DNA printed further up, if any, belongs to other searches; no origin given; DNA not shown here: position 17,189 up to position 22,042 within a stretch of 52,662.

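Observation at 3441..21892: T7SSb-type secretion locus coupled to a kinase / PP2C / multi-FHA module, with no EssA, EssB or EsaA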

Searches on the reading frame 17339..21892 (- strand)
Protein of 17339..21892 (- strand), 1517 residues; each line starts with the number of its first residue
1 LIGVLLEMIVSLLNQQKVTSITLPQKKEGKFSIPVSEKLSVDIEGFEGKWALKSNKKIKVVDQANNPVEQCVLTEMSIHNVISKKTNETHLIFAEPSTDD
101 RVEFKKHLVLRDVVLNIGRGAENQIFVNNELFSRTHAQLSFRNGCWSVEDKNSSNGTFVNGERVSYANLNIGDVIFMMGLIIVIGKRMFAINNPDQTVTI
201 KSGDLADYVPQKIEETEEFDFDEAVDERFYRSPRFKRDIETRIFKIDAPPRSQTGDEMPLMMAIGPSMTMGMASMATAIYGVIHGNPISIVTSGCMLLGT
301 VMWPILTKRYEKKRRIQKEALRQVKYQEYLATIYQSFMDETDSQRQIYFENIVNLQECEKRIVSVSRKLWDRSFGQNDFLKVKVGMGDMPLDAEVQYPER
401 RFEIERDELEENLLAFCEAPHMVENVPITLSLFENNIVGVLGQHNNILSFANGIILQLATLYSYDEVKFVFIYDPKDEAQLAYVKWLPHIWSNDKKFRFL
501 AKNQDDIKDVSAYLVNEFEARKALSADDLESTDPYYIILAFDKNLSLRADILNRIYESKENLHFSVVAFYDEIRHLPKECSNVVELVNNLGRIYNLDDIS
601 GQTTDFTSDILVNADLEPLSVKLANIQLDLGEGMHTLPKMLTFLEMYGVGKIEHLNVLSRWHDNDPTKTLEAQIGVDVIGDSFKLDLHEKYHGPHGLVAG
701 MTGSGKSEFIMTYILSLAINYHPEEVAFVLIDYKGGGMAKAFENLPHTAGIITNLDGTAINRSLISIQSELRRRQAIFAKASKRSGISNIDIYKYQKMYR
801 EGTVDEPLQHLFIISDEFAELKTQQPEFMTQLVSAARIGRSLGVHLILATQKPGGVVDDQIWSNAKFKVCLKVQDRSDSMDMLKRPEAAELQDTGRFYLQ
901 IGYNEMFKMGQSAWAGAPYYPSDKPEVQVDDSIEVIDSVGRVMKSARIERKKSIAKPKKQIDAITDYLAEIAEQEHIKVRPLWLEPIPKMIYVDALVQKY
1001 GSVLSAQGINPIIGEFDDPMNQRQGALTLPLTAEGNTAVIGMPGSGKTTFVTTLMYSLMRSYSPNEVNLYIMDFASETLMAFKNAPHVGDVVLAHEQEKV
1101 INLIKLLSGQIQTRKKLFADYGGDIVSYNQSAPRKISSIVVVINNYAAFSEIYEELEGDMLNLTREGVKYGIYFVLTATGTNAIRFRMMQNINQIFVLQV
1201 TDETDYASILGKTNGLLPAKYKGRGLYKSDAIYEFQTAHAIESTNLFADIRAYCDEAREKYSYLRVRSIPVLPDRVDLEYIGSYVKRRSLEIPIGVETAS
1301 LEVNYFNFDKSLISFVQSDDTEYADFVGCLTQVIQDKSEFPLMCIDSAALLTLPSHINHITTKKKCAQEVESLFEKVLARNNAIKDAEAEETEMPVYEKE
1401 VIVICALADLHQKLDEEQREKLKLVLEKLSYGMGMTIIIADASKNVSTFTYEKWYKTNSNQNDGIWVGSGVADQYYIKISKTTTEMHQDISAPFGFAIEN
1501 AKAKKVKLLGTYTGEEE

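Call 4: search_protein_families(library=pfam, proteins=[window:17339-21892:-], max_evalue=0.01)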
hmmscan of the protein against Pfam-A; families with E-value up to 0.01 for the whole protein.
window:17339-21892:- (1517 aa): 17 families
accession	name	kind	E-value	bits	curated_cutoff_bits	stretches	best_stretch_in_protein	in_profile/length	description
PF01580.24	FtsK_SpoIIIE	-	4.3e-62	209.9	24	2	667-854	15-220/221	FtsK/SpoIIIE family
PF00498.31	FHA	-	4e-15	56.4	20.7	1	116-175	2-64/67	FHA domain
PF16697.10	Yop-YscD_cpl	-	2.2e-08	34.7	33.2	1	110-179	14-84/94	Inner membrane component of T3SS, cytoplasmic domain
PF01935.23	DUF87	-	1.2e-05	26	23.2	0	684-735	15-62/220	Helicase HerA, central domain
PF13401.12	AAA_22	-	3e-05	24.8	27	0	1034-1066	5-33/130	AAA domain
PF13555.12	AAA_29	-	3.2e-05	24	27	0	1028-1058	16-46/61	P-loop containing region of AAA domain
PF03029.23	ATP_bind_1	-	6.2e-05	23.3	27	1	1039-1069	1-32/240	Conserved hypothetical ATP binding protein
PF13238.12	AAA_18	-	0.00061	20.7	29.4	0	1039-1109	3-68/128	AAA domain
PF06745.19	ATPase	-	0.00079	19.3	26.6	0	1036-1115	21-97/231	KaiC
PF05729.18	NACHT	-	0.0011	19.2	26.7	0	1038-1093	4-59/167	NACHT domain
PF13245.12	AAA_19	-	0.0015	19.2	25.1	0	1033-1064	10-41/134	AAA domain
PF19975.5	DO-GTPase1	-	0.0028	17.4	27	0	1039-1061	2-24/271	Double-GTPase 1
PF00005.33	ABC_tran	-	0.0034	18.4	25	0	1029-1057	6-34/137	ABC transporter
PF04851.21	ResIII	-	0.0039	17.5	22.5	0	693-817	23-133/164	Type III restriction enzyme, res subunit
PF13191.12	AAA_16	-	0.0049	17.8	32.6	0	1035-1061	25-51/167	AAA ATPase domain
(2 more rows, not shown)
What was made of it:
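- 17339..21892 (-): TseC (EssC-family ATPase): FHA region, 2 TM segments, FtsK-type NTPase domains. The likelier start is the ATG at about 21871. Pfam FHA and FtsK_SpoIIIE (call 4).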

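Call 21: find_homologous_proteins(query=window:17339-21892:-, max_evalue=1e-20)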
Query window:17339-21892:- (1517 aa): 1097 proteins with E <= 1e-20 among 6949 candidates; the best 120 are listed.
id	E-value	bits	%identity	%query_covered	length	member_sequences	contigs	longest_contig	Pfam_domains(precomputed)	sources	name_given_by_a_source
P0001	0.0e+0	2823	100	82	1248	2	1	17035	PF13555.13,PF13401.13,PF01580.25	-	-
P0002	0.0e+0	2431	69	100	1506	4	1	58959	PF00498.32,PF16697.11,PF01580.25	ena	-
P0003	0.0e+0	2346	67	100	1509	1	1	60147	PF00498.32,PF16697.11,PF01580.25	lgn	-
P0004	0.0e+0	2282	66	99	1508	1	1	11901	PF01443.25,PF00498.32,PF16697.11,PF13401.13,PF01580.25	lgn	-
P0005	0.0e+0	2271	65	99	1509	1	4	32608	PF00498.32,PF16697.11,PF13555.13,PF13401.13,PF01580.25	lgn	-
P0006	0.0e+0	2263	65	99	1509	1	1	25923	PF00498.32,PF16697.11,PF13401.13,PF01580.25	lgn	-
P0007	0.0e+0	2255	65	100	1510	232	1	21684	PF00498.32,PF16697.11,PF13401.13,PF01580.25,PF25199.2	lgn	-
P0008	0.0e+0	2245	65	100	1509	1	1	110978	PF00498.32,PF16697.11,PF01580.25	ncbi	ncbi:MAG: type VII secretion protein EssC [Eubacterium sp.]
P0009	0.0e+0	2238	65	99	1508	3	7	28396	PF00498.32,PF16697.11,PF13401.13,PF01580.25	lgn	-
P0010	0.0e+0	2236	64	99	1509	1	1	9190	PF00498.32,PF16697.11,PF01580.25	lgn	-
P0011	0.0e+0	2235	65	99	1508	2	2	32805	PF00498.32,PF16697.11,PF13401.13,PF01580.25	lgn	-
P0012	0.0e+0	2232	64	99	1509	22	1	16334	PF00498.32,PF16697.11,PF01580.25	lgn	-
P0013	0.0e+0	2231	65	99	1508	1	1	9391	PF00498.32,PF16697.11,PF13401.13,PF01580.25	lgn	-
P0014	0.0e+0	2230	64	100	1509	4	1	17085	PF00498.32,PF16697.11,PF13401.13,PF01580.25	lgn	-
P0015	0.0e+0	2230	64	99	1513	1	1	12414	PF00498.32,PF16697.11,PF01580.25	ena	-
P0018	0.0e+0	2224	64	100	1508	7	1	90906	PF00498.32,PF16697.11,PF13401.13,PF01580.25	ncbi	-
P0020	0.0e+0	2221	64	100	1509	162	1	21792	PF00498.32,PF16697.11,PF13401.13,PF01580.25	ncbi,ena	-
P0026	0.0e+0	2163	63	99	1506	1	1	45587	PF00498.32,PF16697.11,PF01580.25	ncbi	-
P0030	0.0e+0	2024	60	99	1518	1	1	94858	PF00498.32,PF16697.11,PF01580.25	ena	-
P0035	0.0e+0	1856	55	99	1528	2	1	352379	PF00498.32,PF16697.11,PF13555.13,PF13401.13,PF01580.25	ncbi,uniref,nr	ncbi:type VII secretion protein EssC [Oceanobacillus sp. Castelsardo]|uniref:type VII secretion prot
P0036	0.0e+0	1856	55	99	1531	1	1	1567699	PF00498.32,PF16697.11,PF13555.13,PF13401.13,PF01580.25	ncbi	ncbi:type VII secretion protein EssC [Neobacillus sp. Marseille-QA0830]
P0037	0.0e+0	1856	54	99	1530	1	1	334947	PF00498.32,PF16697.11,PF13555.13,PF13401.13,PF01580.25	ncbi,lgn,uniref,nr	ncbi:type VII secretion protein EssC [Bacillus sp. OK048]|uniref:type VII secretion protein EssC n=1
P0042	0.0e+0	1841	54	100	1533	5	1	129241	PF00498.32,PF16697.11,PF13555.13,PF13401.13,PF01580.25,PF00580.28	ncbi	ncbi:type VII secretion protein EssC [Sutcliffiella cohnii]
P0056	0.0e+0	1830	53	99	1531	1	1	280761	PF00498.32,PF16697.11,PF13555.13,PF13401.13,PF01580.25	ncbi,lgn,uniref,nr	ncbi:type VII secretion protein EssC [Ectobacillus ponti]|uniref:Type VII secretion protein EssC n=1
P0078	0.0e+0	1820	53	99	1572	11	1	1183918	PF00498.32,PF16697.11,PF13401.13,PF01580.25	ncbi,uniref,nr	ncbi:type VII secretion protein EssC [Neobacillus rhizophilus]|uniref:Type VII secretion protein Ess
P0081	0.0e+0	1817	54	100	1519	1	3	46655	PF00498.32,PF16697.11,PF13555.13,PF01580.25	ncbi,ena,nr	ncbi:MAG: type VII secretion protein EssC [Clostridia bacterium]|nr:type VII secretion protein EssC 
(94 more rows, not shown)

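Call 22: list_cluster_members(proteins=[P0008, P0018, P0020, P0026, P0035, P0036, P0037, P0042, P0056, P0078])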
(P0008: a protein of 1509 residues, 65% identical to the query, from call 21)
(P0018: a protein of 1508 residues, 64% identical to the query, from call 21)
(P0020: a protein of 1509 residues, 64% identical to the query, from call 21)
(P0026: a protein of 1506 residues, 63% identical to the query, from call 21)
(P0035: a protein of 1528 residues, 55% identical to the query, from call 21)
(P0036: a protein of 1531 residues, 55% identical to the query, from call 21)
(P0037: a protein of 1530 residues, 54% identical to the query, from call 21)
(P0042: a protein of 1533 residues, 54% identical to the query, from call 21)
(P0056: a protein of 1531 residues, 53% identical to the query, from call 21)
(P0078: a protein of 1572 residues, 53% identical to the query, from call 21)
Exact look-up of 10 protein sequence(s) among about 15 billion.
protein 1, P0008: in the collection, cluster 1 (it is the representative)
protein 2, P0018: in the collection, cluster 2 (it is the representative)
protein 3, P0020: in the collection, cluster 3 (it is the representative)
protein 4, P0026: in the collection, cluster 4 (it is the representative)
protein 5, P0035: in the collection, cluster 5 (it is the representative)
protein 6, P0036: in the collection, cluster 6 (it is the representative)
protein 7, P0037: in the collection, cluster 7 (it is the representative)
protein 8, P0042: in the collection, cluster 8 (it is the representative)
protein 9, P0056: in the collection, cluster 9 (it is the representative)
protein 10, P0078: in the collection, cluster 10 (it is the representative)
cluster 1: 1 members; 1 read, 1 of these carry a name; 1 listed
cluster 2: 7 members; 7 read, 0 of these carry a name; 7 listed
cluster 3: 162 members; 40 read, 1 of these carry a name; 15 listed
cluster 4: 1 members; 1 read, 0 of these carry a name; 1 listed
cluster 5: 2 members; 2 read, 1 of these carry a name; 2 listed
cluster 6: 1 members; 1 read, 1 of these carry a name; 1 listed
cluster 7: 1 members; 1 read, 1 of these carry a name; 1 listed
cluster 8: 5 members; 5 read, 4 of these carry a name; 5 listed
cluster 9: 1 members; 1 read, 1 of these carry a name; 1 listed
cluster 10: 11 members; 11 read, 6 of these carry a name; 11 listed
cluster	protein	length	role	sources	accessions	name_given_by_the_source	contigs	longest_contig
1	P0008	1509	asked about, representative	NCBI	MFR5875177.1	MAG: type VII secretion protein EssC [Eubacterium sp.]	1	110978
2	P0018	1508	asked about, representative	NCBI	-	-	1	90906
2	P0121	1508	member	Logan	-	-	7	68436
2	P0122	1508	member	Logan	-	-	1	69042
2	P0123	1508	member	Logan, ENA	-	-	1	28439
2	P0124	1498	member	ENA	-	-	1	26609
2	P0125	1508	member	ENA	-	-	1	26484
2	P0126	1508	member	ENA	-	-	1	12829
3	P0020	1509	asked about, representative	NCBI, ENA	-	-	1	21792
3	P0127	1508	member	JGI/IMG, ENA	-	S-DNA-T family DNA segregation ATPase FtsK/SpoIIIE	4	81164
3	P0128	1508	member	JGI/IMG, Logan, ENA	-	-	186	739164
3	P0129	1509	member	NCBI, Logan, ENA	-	-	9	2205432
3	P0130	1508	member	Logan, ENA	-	-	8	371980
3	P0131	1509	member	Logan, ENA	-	-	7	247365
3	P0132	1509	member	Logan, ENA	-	-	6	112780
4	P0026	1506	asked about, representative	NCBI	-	-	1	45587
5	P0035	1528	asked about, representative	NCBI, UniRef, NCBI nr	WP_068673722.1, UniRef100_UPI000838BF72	type VII secretion protein EssC [Oceanobacillus sp. Castelsardo] | type VII secretion protein EssC n=1 Tax=Oceanobacillus sp. Castelsardo TaxID=1851204 ...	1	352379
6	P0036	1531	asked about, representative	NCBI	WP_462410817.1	type VII secretion protein EssC [Neobacillus sp. Marseille-QA0830]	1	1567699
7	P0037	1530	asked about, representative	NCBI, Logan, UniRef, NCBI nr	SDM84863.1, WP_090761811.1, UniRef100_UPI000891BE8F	type VII secretion protein EssC [Bacillus sp. OK048] | type VII secretion protein EssC n=1 Tax=Bacillus sp. OK048 TaxID=1882761 ...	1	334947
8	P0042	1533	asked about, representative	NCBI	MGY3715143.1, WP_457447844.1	type VII secretion protein EssC [Sutcliffiella cohnii]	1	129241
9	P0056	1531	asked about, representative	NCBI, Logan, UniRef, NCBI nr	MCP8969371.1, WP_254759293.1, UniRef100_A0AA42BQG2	type VII secretion protein EssC [Ectobacillus ponti] | Type VII secretion protein EssC n=1 Tax=Ectobacillus ponti TaxID=2961894 ...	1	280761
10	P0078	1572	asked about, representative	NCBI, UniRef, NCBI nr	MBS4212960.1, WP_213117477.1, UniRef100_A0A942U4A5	type VII secretion protein EssC [Neobacillus rhizophilus] | Type VII secretion protein EssC n=1 Tax=Neobacillus rhizophilus TaxID=2833579 ...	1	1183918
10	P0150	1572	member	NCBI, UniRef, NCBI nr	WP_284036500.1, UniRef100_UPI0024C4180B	type VII secretion protein EssC [Neobacillus sp. 114] | type VII secretion protein EssC n=1 Tax=Neobacillus sp. 114 TaxID=3048535 ...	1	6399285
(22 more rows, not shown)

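Call 23: find_encoding_contigs(protein=P0150, flank=10000, max_places=1)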
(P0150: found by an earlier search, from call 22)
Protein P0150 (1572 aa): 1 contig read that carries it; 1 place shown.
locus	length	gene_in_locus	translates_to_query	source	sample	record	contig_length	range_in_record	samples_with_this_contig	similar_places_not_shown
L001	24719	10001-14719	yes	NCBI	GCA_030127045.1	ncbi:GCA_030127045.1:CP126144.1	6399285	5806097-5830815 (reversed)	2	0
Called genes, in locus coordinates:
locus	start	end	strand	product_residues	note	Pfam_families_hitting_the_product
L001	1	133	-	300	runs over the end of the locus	-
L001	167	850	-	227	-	PF00702:Hydrolase, PF05116:S6PP, PF08282:Hydrolase_3, PF12710:HAD (faint), PF08282:Hydrolase_3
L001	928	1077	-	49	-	-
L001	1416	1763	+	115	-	PF03551:PadR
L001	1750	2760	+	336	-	PF22564:HAAS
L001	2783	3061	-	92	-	-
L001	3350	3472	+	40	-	-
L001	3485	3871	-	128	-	-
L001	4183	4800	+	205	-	PF13353:Fer4_12, PF04055:Radical_SAM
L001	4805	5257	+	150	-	-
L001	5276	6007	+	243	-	PF27171:YxeC, PF12836:HHH_3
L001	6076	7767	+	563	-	PF00004:AAA, PF17862:AAA_lid_3 (weak)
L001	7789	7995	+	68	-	PF11211:DUF2997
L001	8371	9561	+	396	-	PF00144:Beta-lactamase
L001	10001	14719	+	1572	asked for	PF00498:FHA, PF16697:Yop-YscD_cpl, PF01580:FtsK_SpoIIIE, PF13401:AAA_22 (faint), PF01580:FtsK_SpoIIIE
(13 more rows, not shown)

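Call 24: find_encoding_contigs(protein=P0002, flank=10000, max_places=1)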
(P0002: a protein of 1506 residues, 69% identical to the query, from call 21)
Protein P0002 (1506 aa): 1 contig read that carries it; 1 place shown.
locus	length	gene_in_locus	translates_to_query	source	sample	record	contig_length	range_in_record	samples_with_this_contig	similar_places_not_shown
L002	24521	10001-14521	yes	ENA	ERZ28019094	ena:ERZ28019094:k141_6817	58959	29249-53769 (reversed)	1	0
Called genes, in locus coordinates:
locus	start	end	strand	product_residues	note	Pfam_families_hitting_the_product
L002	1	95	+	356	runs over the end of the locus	PF00498:FHA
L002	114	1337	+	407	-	PF13240:Zn_Ribbon_1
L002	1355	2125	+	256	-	PF13672:PP2C_2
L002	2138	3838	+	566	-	PF00069:Pkinase, PF07714:PK_Tyr_Ser-Thr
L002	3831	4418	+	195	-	-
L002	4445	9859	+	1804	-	PF19077:Big_13 (weak)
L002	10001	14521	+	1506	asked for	PF00498:FHA, PF16697:Yop-YscD_cpl, PF01580:FtsK_SpoIIIE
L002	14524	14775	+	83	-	-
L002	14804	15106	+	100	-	PF06013:WXG100, PF00823:PPE (weak)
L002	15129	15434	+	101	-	PF06013:WXG100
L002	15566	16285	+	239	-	-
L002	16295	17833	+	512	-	PF11187:Mbeg1-like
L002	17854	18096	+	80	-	-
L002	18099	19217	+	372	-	-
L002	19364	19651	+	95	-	PF13780:DUF4176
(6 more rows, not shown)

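Call 25: find_encoding_contigs(protein=P0008, flank=10000, max_places=1)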
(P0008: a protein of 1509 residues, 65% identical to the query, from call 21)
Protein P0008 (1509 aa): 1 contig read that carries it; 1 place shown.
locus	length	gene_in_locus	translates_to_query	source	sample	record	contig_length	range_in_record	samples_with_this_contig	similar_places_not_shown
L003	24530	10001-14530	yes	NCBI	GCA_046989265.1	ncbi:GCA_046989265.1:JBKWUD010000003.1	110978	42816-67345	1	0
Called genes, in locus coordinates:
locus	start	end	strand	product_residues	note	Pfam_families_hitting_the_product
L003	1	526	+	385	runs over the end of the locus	PF19909:DUF6382 (weak), PF16697:Yop-YscD_cpl (faint), PF00498:FHA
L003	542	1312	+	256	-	PF13672:PP2C_2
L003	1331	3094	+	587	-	PF00069:Pkinase, PF07714:PK_Tyr_Ser-Thr, PF03109:ABC1 (faint)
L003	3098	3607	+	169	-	-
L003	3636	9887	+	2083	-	PF13620:CarboxypepD_reg (weak)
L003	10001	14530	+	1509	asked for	PF00498:FHA, PF16697:Yop-YscD_cpl, PF01580:FtsK_SpoIIIE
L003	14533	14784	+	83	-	-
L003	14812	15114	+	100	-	PF06013:WXG100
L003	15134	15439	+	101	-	PF06013:WXG100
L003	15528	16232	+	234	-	-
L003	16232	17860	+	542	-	PF11187:Mbeg1-like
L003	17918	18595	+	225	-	-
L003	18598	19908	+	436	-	PF11187:Mbeg1-like (weak)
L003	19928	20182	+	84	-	-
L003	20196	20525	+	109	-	PF06013:WXG100 (weak)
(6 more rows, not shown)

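Call 26: find_related_loci(query=window:17339-21892:-, collection=genome_contigs, flank=10000)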
Query window:17339-21892:- (1517 aa) in genome_contigs; peptide patterns used: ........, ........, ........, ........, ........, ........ (x = any residue, [..] = any of these).
39 stretches matched a pattern; 1 encode a relative of the query (tblastn E <= 1e-3); 1 distinct loci.
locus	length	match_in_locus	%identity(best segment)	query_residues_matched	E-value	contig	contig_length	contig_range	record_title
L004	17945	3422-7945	60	3-1508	0e+0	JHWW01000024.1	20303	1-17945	Lachnospiraceae bacterium V9D3004 T524DRAFT_scaffold00022.22_C, whole genome shotgun sequence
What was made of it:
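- Tried and rejected: genome_contigs scan (call 26).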
